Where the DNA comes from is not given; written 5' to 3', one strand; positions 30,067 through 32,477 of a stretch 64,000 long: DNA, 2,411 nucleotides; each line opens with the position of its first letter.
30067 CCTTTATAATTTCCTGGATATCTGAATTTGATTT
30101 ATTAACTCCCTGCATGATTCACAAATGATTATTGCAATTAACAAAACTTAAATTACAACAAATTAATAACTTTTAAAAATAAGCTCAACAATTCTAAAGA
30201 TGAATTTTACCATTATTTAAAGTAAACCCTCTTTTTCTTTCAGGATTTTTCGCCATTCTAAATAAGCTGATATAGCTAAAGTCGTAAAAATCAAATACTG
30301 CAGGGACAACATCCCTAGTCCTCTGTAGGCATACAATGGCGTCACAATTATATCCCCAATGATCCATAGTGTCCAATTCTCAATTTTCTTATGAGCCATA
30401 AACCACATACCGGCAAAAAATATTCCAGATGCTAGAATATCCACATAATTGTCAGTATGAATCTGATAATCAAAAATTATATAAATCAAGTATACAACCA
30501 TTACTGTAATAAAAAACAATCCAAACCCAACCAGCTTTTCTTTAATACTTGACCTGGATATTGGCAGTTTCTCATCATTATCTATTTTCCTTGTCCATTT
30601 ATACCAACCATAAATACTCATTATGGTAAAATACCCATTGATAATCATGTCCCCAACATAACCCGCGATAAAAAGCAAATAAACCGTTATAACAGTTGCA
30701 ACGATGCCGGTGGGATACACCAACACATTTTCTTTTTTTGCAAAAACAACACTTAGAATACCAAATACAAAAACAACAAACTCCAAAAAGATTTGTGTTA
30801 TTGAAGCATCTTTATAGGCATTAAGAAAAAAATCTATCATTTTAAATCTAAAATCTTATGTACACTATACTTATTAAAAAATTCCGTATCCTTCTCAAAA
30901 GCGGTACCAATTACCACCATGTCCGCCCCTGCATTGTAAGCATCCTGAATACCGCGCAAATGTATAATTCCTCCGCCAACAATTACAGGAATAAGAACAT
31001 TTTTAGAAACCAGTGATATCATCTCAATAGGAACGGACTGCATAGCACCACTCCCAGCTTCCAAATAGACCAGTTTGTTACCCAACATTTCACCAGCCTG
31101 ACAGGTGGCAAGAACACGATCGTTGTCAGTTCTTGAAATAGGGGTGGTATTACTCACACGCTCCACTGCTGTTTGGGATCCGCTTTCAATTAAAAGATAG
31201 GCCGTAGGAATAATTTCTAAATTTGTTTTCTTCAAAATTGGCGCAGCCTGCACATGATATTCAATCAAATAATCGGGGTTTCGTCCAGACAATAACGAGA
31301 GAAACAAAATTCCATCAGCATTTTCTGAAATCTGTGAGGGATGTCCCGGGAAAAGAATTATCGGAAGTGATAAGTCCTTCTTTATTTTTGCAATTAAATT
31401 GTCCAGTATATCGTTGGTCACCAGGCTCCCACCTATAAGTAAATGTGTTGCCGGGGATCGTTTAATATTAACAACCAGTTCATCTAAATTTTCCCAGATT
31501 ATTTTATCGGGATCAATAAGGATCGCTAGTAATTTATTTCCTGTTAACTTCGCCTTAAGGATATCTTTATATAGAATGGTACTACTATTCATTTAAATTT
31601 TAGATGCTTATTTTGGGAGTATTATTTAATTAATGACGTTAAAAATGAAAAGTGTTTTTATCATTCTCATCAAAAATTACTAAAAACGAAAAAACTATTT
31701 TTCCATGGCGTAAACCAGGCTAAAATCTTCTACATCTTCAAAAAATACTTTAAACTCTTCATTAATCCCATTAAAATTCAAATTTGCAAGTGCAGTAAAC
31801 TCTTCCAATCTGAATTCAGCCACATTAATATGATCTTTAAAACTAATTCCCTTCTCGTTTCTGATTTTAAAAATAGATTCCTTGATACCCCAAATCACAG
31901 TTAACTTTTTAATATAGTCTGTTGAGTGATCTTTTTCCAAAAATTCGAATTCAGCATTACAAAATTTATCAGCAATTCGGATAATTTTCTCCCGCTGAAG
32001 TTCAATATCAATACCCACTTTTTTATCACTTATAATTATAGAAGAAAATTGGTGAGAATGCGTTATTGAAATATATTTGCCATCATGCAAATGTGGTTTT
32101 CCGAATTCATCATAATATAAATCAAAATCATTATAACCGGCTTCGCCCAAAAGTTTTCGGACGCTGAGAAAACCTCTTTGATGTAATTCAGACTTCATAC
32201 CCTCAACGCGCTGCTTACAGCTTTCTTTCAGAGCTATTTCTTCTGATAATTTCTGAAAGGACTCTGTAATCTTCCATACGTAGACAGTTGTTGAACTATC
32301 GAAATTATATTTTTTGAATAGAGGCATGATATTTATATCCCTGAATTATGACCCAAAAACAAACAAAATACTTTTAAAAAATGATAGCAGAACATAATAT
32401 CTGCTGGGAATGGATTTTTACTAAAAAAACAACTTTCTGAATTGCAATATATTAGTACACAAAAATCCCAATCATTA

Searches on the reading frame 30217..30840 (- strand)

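Call 5: search_protein_families(library=pfam, proteins=[window:30217-30840:-], max_evalue=0.01)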
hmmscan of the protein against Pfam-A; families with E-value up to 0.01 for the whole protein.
window:30217-30840:- (207 aa): 1 family
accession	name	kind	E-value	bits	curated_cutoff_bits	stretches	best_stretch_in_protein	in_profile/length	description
PF04973.17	NMN_transporter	-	7.1e-47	160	27.3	1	18-198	2-175/175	Nicotinamide mononucleotide transporter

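Call 6: search_protein_families(library=ncbifam, proteins=[window:30217-30840:-], max_evalue=0.01)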
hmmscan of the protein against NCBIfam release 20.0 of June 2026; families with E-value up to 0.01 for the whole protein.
window:30217-30840:- (207 aa): 2 families
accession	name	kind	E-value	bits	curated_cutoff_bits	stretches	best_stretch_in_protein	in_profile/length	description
TIGR01528.1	NMN_trans_PnuC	equivalog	1.1e-23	84.1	42.45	1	18-202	3-187/187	nicotinamide riboside transporter PnuC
NF011926.0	PRK15397.1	subfamily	2.7e-18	66.7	335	2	143-203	172-232/239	nicotinamide riboside transporter PnuC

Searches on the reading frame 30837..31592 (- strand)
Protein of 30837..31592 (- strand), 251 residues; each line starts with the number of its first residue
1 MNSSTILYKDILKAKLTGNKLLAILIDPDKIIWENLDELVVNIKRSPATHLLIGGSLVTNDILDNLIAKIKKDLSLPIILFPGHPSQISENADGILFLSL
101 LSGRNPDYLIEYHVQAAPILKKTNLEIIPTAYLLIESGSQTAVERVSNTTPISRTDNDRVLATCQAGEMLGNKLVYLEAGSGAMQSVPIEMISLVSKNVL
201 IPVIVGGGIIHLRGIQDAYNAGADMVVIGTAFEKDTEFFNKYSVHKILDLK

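Call 5: search_protein_families(library=pfam, proteins=[window:30837-31592:-], max_evalue=0.01)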
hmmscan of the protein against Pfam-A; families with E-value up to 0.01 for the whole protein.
window:30837-31592:- (251 aa): 6 families
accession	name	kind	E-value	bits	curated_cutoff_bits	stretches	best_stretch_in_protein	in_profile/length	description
PF01884.23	PcrB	-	1.6e-34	119.8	23.9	1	24-237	10-216/226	PcrB family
PF00977.27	His_biosynth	-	4.6e-08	33.2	23.6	1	183-242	56-115/228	Histidine biosynthesis protein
PF03060.21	NMO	-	2.9e-06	27.3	28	1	189-232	182-225/331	Nitronate monooxygenase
PF00478.31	IMPDH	-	9.6e-05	22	25.6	1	179-237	186-244/345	IMP dehydrogenase / GMP reductase domain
PF01180.27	DHO_dh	-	0.00015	21.5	27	1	181-238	218-278/291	Dihydroorotate dehydrogenase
PF01207.24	Dus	-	0.0055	16.3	20.4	1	188-241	172-226/311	Dihydrouridine synthase (Dus)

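Call 6: search_protein_families(library=ncbifam, proteins=[window:30837-31592:-], max_evalue=0.01)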
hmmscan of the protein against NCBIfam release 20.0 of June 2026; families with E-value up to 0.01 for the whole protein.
window:30837-31592:- (251 aa): 28 families (the best 25 are shown)
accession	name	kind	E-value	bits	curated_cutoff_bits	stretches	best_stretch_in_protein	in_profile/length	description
NF003198.0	PRK04169.1-2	subfamily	1.1e-84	283.4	247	1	9-241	7-236/249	geranylgeranylglyceryl/heptaprenylglyceryl phosphate synthase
TIGR01769.1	GGGP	equivalog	2.2e-52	177.8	161.55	1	25-229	4-205/205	phosphoglycerol geranylgeranyltransferase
TIGR01768.1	GGGP-family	subfamily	1.4e-45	155.5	113.25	1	25-236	5-215/224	geranylgeranylglyceryl phosphate synthase family protein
NF003202.0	PRK04169.1-6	equivalog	3.5e-45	154.4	353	1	11-237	16-242/254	phosphoglycerol geranylgeranyltransferase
NF003201.0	PRK04169.1-5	equivalog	7.7e-38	130.1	388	1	21-241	22-237/253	phosphoglycerol geranylgeranyltransferase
NF003199.0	PRK04169.1-3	subfamily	9.7e-14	51.5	169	1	26-237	14-221/233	geranylgeranylglyceryl/heptaprenylglyceryl phosphate synthase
TIGR04146.1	GGGPS_Afulg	equivalog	6.8e-11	42.5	320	1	26-233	10-211/221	phosphoglycerol geranylgeranyltransferase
TIGR03572.1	WbuZ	equivalog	7.6e-09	35.3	299.7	1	186-242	60-116/232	glycosyl amidation-associated protein WbuZ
TIGR00735.1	hisF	equivalog_domain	6.4e-08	32.2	294.55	1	173-242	46-116/254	imidazole glycerol phosphate synthase subunit HisF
NF003197.1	PRK04169.1-1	equivalog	5.5e-07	29.6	260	1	26-235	13-215/228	heptaprenylglyceryl phosphate synthase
NF005574.0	PRK07259.1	equivalog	7.2e-07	28.4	269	1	183-240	220-277/304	dihydroorotate dehydrogenase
NF010112.0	PRK13585.1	equivalog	2e-06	27.6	243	1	181-235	173-227/241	1-(5-phosphoribosyl)-5-[(5-phosphoribosylamino)methylideneamino]imidazole-4-carboxamide isomerase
TIGR03151.1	enACPred_II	equivalog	3.4e-06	26.5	453.1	1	188-236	149-197/307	enoyl-[acyl-carrier-protein] reductase FabK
TIGR00007.1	TIGR00007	equivalog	6.7e-06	25.9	228.95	1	184-241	56-113/231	1-(5-phosphoribosyl)-5-[(5-phosphoribosylamino)methylideneamino]imidazole-4-carboxamide isomerase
TIGR04147.1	GGGPS_Halobact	equivalog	9.9e-06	25.5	300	1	25-231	10-210/229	phosphoglycerol geranylgeranyltransferase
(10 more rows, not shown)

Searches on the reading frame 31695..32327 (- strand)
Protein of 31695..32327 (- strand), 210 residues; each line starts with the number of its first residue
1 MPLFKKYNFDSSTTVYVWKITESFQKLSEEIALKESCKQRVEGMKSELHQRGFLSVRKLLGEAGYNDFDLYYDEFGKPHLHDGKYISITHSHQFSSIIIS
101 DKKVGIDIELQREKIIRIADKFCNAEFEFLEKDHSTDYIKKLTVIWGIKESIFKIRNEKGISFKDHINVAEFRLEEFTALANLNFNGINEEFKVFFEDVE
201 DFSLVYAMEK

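Call 5: search_protein_families(library=pfam, proteins=[window:31695-32327:-], max_evalue=0.01)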
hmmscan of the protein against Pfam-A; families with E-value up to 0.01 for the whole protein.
window:31695-32327:- (210 aa): 2 families
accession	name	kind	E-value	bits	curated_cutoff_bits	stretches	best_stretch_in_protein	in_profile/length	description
PF01648.25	ACPS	-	3.9e-09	37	25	1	104-176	2-78/111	4'-phosphopantetheinyl transferase superfamily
PF17837.6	4PPT_N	-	0.0067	16.9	27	0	55-95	23-63/68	4'-phosphopantetheinyl transferase N-terminal domain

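Call 6: search_protein_families(library=ncbifam, proteins=[window:31695-32327:-], max_evalue=0.01)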
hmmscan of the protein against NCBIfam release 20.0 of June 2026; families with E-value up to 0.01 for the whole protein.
window:31695-32327:- (210 aa): 3 families
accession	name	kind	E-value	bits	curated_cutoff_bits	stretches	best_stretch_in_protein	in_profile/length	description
NF007676.0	PRK10351.1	equivalog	2.4e-07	30.5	174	1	50-158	31-145/195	4'-phosphopantetheinyl transferase AcpT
NF047349.1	4PPT_AusB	equivalog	3.7e-06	26.5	225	1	75-158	70-150/205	aureusimine biosynthesis 4'-phosphopantetheinyl transferase AusB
NF007604.0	PRK10251.1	equivalog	6.1e-05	22.7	169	1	75-162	78-167/209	enterobactin synthase subunit EntD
